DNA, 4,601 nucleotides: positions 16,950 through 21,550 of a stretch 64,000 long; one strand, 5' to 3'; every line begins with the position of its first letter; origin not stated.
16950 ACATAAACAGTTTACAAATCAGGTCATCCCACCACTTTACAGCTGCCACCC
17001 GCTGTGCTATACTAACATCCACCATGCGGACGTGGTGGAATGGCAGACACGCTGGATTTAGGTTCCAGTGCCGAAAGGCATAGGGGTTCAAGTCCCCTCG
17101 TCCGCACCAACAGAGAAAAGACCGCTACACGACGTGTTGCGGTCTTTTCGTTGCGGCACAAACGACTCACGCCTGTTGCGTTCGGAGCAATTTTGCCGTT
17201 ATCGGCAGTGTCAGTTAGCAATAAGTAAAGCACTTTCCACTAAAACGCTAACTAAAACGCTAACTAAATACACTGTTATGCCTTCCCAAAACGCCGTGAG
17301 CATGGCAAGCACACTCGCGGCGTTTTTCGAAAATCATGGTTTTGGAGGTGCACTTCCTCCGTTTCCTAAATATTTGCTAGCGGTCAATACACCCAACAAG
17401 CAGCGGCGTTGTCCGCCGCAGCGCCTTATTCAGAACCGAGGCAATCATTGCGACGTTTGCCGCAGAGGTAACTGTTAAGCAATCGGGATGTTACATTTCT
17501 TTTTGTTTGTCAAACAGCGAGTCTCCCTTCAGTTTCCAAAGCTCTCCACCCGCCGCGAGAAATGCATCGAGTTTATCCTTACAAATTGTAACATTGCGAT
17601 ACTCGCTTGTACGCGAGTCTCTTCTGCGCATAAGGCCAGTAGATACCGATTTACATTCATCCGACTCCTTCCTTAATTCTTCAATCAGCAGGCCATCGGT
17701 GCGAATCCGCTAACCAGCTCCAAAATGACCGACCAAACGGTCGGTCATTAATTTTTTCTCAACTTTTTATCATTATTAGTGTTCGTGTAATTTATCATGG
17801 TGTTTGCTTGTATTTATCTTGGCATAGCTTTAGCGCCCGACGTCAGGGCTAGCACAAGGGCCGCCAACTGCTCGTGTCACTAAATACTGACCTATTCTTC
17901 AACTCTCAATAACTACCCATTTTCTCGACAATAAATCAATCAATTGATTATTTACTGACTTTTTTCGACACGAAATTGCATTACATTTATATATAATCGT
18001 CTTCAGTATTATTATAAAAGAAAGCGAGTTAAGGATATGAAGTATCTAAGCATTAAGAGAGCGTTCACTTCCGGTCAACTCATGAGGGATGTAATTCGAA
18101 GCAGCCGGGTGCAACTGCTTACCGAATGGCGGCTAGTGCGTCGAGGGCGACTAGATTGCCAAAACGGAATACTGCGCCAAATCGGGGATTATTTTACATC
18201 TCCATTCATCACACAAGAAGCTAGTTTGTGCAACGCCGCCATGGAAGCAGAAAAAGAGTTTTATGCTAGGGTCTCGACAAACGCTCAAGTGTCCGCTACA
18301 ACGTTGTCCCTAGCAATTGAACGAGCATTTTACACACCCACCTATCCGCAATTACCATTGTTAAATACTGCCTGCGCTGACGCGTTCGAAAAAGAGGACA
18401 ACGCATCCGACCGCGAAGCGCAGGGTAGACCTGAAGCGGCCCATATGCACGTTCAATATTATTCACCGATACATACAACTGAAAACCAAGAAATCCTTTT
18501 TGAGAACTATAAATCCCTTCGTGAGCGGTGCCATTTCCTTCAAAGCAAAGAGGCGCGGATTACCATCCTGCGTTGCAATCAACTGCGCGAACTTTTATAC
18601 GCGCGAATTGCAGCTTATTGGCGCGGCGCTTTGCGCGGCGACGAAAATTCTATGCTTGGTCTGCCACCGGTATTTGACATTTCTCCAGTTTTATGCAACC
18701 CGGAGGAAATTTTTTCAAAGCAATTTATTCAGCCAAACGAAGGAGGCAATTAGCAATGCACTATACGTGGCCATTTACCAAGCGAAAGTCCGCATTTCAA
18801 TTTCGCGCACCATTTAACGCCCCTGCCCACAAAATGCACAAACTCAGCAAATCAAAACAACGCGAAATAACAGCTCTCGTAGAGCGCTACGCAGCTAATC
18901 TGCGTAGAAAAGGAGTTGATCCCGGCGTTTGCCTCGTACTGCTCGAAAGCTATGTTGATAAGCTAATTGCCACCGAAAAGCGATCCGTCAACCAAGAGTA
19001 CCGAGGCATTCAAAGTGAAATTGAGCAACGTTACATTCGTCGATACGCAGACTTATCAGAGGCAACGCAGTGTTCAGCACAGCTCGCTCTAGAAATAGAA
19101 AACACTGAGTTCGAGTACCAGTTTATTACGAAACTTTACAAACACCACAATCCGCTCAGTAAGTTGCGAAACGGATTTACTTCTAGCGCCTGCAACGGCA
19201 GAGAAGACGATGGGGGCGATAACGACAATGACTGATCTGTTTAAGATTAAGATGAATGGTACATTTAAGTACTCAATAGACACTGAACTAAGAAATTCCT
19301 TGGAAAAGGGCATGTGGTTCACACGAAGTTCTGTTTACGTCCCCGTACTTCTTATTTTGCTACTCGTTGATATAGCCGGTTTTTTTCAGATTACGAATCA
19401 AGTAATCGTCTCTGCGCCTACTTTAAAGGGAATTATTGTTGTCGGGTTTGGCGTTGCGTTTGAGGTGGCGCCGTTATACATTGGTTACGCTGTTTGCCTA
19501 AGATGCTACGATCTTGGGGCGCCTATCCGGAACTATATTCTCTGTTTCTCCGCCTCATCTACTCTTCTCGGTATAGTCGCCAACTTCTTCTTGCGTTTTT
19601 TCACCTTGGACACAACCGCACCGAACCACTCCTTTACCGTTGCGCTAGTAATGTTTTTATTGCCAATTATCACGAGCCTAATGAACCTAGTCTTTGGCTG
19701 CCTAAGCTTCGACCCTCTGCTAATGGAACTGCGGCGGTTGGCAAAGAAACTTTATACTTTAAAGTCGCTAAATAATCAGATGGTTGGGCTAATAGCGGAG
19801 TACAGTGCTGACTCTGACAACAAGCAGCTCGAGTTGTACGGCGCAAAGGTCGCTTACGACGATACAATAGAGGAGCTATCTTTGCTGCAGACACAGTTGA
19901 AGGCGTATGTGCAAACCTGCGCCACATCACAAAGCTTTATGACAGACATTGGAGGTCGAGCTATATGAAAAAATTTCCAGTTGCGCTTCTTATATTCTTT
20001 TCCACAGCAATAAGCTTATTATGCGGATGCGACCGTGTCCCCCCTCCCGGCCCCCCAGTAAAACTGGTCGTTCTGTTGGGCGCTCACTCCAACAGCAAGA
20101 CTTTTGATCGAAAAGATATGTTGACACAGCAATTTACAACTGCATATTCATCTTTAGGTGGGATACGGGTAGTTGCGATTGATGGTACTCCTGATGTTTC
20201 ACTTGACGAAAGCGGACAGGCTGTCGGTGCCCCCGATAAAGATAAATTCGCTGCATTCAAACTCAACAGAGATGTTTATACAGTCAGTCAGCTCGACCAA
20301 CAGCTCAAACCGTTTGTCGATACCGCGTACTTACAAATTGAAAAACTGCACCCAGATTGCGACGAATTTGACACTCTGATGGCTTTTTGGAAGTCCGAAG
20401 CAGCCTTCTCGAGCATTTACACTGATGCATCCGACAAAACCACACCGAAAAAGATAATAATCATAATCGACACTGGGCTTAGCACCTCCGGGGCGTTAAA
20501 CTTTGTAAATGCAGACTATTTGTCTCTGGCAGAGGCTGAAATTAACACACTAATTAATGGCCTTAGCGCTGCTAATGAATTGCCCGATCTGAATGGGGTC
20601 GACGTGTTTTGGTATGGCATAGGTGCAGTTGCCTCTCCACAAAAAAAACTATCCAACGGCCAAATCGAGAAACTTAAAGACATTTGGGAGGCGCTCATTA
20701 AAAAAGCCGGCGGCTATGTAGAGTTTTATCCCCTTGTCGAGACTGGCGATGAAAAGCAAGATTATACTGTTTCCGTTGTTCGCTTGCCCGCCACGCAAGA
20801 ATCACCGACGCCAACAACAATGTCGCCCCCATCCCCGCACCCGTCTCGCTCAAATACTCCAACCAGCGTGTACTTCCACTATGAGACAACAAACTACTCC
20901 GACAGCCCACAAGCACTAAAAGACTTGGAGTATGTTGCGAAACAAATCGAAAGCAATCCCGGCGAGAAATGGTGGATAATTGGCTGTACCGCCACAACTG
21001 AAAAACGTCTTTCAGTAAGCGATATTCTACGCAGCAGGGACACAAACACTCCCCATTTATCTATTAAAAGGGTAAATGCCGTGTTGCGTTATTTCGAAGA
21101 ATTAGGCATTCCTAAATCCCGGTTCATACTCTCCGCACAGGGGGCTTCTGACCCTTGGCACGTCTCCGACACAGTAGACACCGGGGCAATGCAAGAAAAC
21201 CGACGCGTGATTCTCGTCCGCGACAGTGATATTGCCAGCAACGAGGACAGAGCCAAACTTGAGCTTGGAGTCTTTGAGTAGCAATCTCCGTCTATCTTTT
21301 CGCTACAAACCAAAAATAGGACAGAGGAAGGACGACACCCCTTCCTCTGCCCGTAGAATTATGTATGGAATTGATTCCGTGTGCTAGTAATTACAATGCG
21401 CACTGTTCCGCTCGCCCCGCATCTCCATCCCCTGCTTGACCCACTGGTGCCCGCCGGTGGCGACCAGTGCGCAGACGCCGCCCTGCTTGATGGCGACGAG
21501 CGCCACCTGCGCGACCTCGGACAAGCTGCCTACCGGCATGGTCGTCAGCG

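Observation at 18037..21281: AT-rich four-gene coupled operon at the attL end of the prophage: candidate undescribed envelope-associated defence/exclusion system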

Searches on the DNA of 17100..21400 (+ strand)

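Call 41: search_dna_similar(query=window:17100-21400:+, collection=phages, mode=distant)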
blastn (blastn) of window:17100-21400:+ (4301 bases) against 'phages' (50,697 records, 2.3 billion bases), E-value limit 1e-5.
No match.

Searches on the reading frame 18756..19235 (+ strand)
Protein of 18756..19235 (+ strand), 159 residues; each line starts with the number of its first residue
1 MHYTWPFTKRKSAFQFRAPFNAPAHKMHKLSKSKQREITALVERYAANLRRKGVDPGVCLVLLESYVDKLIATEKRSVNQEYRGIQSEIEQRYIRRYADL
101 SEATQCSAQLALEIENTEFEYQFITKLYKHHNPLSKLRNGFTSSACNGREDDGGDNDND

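Call 3: search_protein_families(library=pfam, proteins=[window:18756-19235:+], max_evalue=1)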
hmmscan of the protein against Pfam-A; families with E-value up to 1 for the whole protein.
window:18756-19235:+ (159 aa): 1 family
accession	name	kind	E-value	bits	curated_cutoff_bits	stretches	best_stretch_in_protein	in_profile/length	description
PF03317.18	ELF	-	0.11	12.8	25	1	29-82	4-58/105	ELF protein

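Call 4: search_protein_families(library=padloc, proteins=[window:18756-19235:+], max_evalue=1)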
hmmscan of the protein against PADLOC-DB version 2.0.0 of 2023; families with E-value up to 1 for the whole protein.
window:18756-19235:+ (159 aa): 2 families
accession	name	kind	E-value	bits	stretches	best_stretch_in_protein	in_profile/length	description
PDLC04635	PDC-M41A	-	0.00019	19.5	1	63-145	40-119/298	-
PDLC02901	DpdK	-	0.033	11.9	1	31-135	10-109/173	DpdK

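Call 5: search_protein_families(library=phrogs, proteins=[window:18756-19235:+], max_evalue=1)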
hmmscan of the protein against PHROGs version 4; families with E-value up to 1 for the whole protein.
window:18756-19235:+ (159 aa): 0 families

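Call 7: search_protein_families(library=ncbifam, proteins=[window:18756-19235:+], max_evalue=1)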
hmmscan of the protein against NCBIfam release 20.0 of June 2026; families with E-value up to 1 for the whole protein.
window:18756-19235:+ (159 aa): 1 family
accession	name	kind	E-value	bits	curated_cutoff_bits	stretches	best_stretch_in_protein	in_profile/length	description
NF049876.1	CellDivBlhA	equivalog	0.23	11.5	250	1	65-114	39-84/199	cell division protein BlhA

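Call 34: search_solved_structures(query=A4, max_evalue=10)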
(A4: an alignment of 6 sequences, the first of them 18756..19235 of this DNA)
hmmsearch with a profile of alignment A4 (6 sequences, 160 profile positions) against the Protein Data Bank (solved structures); distinct sequences matched with E-value up to 10: 16.
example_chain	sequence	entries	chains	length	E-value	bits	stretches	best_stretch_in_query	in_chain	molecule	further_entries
8etq_A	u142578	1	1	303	0.00028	24.1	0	35-67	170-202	k-cTRP5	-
7udk_A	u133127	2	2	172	0.0024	21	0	35-73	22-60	Designed helical repeat protein (DHR) RPB_LRP2_R4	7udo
6r17_A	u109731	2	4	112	0.013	18.7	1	74-143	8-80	Synaptonemal complex central element protein 2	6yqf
5uot_0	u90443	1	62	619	0.71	13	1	37-121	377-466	Interferon-induced GTP-binding protein Mx2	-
9fhl_B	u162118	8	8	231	0.73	12.9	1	56-100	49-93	Small ribosomal subunit protein uS2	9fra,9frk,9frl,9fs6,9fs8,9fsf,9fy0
7rze_A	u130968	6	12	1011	0.83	12.7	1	58-120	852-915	Cysteine-free Insulin-degrading enzyme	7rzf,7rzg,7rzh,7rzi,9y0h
2wk3_A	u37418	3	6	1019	0.84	12.7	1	58-120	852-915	INSULIN DEGRADING ENZYME | Insulin-degrading enzyme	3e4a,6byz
3cww_A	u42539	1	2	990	0.89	12.6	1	58-120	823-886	Insulin-degrading enzyme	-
9k83_A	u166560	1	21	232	0.9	12.6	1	33-102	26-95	Fiber-n6-Zn1-HEHE-43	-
4ltb_A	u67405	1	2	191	1.4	12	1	16-125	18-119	Tripartite motif-containing 25 variant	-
5nt1_A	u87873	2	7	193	1.4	12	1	16-125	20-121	E3 ubiquitin/ISG15 ligase TRIM25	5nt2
9r2o_A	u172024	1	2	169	1.9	11.6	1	40-91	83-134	N5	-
9qxt_E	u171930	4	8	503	3.2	10.9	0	67-132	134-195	JetA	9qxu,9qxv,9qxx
8q72_E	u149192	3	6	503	3.3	10.8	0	67-132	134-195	JetA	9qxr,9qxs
6fln_A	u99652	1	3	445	3.8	10.6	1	16-125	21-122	E3 ubiquitin/ISG15 ligase TRIM25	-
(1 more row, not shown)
